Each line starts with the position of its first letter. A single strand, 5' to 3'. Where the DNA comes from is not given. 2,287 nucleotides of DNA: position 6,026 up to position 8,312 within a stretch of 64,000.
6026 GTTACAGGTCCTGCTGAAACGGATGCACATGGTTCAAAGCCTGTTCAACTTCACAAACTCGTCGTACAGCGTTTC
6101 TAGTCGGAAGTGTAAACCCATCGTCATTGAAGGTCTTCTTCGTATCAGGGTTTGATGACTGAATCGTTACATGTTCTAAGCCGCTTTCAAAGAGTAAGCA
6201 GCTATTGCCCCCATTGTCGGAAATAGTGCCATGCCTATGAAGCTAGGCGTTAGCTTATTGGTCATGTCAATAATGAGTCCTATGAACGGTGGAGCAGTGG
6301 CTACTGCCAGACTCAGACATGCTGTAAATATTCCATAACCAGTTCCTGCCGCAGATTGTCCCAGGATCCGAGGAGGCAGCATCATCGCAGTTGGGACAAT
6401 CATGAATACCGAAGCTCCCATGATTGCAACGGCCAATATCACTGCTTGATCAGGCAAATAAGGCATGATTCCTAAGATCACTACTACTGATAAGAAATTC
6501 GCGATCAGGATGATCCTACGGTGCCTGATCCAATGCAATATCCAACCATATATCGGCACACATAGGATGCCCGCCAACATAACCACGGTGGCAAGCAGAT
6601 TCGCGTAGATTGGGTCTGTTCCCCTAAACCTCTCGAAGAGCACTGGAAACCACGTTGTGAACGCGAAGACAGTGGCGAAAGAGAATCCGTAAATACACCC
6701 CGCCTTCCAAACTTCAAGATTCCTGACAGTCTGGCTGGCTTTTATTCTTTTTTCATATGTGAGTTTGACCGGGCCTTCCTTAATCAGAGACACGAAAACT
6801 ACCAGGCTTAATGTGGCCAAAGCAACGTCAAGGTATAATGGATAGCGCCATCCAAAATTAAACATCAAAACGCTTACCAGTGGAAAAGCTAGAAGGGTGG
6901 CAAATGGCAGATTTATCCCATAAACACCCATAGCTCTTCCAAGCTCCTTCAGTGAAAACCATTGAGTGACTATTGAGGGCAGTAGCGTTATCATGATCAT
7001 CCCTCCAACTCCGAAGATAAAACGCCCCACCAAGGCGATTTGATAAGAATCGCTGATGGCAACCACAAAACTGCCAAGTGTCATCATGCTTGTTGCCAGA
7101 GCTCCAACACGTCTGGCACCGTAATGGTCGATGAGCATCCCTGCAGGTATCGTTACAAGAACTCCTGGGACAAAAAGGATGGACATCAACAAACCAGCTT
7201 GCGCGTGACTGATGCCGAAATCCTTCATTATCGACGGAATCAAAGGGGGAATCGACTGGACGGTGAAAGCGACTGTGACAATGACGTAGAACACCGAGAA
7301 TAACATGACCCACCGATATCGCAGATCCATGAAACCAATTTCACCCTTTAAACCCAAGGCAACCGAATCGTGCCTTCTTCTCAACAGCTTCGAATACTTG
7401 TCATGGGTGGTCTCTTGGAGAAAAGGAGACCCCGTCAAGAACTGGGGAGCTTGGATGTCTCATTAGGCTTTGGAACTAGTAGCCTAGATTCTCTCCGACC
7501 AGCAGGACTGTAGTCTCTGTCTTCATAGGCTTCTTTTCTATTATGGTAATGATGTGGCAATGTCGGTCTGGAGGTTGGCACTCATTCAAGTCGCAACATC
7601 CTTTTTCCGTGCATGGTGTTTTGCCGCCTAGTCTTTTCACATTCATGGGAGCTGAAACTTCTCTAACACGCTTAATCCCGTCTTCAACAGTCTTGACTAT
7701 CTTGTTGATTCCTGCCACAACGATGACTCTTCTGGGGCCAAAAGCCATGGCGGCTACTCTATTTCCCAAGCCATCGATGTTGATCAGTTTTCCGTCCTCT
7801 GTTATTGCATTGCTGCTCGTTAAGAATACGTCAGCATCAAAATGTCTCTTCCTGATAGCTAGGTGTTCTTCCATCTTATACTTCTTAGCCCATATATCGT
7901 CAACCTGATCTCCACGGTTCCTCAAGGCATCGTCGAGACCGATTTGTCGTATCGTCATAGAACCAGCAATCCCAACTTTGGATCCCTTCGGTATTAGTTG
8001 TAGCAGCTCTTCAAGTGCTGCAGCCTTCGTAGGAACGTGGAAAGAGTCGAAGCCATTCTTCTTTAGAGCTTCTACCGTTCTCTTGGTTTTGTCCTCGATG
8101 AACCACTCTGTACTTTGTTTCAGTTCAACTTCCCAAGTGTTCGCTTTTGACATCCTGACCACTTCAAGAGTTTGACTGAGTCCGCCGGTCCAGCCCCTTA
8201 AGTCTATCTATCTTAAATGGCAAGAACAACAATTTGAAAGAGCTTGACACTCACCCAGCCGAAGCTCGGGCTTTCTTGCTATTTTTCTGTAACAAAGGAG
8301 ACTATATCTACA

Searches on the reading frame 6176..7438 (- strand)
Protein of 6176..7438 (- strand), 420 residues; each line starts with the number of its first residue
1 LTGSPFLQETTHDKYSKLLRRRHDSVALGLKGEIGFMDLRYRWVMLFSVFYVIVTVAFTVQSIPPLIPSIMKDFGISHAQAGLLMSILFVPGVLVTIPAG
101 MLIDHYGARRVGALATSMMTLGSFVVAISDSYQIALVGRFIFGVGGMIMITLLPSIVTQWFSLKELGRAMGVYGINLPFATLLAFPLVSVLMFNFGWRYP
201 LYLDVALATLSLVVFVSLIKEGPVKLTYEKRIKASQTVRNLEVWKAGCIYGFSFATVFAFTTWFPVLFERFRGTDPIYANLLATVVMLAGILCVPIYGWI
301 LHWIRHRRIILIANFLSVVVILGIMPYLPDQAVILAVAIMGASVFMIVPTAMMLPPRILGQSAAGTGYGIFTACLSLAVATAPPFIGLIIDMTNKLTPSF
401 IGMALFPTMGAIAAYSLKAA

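Call 46: search_protein_families(library=pfam, proteins=[window:6176-7438:-], max_evalue=0.0001)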
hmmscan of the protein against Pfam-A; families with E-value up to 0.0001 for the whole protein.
window:6176-7438:- (420 aa): 1 family
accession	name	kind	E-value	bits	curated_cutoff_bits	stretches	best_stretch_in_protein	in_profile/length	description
PF07690.21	MFS_1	-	1e-44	153.3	33.4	1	51-383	3-347/347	Major Facilitator Superfamily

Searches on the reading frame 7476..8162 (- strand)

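Call 46: search_protein_families(library=pfam, proteins=[window:7476-8162:-], max_evalue=0.0001)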
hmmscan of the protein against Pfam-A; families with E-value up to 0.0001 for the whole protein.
window:7476-8162:- (228 aa): 1 family
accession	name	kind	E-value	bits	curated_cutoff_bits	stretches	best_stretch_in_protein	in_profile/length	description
PF02589.21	LUD_dom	-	2.5e-52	177.8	22.6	1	27-222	2-189/189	LUD domain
